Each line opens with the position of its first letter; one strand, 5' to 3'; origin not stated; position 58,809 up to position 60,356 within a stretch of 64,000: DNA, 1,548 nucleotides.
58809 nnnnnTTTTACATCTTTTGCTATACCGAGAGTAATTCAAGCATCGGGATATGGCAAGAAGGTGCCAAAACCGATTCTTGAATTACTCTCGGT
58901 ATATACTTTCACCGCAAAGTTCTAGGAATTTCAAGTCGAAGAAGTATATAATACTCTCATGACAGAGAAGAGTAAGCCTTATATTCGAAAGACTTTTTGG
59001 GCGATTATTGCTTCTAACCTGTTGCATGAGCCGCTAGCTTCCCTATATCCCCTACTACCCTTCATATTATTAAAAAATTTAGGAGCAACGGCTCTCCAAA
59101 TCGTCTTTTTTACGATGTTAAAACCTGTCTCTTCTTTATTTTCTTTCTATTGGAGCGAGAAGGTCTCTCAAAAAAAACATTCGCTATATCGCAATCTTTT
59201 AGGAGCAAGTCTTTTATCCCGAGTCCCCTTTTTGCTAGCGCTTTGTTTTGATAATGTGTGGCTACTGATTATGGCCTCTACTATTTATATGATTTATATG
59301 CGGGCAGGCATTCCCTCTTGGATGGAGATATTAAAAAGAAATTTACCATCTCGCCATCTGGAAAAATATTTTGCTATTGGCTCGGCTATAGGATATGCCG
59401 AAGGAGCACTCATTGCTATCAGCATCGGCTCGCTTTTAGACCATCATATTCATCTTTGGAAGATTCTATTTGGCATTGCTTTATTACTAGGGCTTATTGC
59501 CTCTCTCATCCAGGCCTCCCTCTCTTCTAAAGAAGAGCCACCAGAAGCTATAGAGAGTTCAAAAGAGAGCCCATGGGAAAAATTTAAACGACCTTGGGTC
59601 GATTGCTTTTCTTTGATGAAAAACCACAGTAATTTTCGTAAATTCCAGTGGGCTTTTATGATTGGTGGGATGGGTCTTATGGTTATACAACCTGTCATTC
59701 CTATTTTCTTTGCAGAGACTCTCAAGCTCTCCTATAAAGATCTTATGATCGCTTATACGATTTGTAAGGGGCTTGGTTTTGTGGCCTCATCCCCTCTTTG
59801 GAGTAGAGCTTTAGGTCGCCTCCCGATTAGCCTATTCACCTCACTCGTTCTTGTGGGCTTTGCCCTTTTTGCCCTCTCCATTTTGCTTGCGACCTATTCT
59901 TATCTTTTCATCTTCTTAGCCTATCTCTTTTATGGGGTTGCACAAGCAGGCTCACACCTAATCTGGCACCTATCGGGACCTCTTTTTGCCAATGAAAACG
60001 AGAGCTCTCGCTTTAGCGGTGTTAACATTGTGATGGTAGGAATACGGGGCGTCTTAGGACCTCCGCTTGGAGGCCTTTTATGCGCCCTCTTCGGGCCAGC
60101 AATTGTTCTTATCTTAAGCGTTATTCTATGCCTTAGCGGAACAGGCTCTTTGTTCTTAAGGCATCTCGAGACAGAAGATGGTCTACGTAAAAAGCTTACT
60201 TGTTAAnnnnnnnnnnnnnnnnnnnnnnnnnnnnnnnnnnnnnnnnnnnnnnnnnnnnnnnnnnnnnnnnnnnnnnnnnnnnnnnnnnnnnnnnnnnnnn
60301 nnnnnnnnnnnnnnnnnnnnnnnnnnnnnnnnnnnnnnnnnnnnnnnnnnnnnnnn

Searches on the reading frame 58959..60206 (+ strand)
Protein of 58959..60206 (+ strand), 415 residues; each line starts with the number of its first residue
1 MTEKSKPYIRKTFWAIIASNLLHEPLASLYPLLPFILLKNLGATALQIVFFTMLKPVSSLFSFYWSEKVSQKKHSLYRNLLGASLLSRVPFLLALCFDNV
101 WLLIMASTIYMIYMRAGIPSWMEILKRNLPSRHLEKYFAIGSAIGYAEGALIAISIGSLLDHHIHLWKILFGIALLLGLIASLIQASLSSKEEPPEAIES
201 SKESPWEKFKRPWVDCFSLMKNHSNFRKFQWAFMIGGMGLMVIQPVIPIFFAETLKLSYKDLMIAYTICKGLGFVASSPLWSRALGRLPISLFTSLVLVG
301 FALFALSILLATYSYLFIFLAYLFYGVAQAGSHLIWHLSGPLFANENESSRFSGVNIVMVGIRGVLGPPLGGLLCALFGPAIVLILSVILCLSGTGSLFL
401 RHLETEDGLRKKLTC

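Call 35: find_encoding_contigs(protein=window:58959-60206:+, flank=2500, max_places=10)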
Protein window:58959-60206:+ (415 aa): 4 contigs read that carry it; 3 places shown.
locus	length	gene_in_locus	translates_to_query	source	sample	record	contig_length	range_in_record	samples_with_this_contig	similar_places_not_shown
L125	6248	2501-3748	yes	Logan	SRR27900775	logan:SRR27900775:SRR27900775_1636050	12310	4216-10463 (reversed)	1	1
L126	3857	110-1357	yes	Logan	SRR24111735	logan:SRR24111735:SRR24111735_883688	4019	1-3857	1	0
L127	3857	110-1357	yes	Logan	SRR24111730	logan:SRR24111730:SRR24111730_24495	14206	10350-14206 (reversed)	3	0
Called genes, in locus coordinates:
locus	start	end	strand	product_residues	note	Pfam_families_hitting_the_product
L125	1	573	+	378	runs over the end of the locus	-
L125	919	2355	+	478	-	PF00324:AA_permease, PF13520:AA_permease_2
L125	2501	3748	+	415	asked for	PF07690:MFS_1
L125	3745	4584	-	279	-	PF00293:NUDIX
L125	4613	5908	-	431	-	PF05958:tRNA_U5-meth_tr (weak), PF05175:MTS, PF06325:PrmA (weak), PF08241:Methyltransf_11 (weak), PF13649:Methyltransf_25, PF13847:Methyltransf_31, PF05958:tRNA_U5-meth_tr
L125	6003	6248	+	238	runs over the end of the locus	-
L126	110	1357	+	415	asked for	PF07690:MFS_1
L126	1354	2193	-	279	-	PF00293:NUDIX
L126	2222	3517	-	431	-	PF05958:tRNA_U5-meth_tr (weak), PF05175:MTS, PF06325:PrmA (weak), PF08241:Methyltransf_11 (weak), PF13649:Methyltransf_25, PF13847:Methyltransf_31, PF05958:tRNA_U5-meth_tr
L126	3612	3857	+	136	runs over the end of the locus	?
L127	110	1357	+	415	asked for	PF07690:MFS_1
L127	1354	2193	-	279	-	PF00293:NUDIX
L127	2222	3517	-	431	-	PF05958:tRNA_U5-meth_tr (weak), PF05175:MTS, PF06325:PrmA (weak), PF08241:Methyltransf_11 (weak), PF13649:Methyltransf_25, PF13847:Methyltransf_31, PF05958:tRNA_U5-meth_tr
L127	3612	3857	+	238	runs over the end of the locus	-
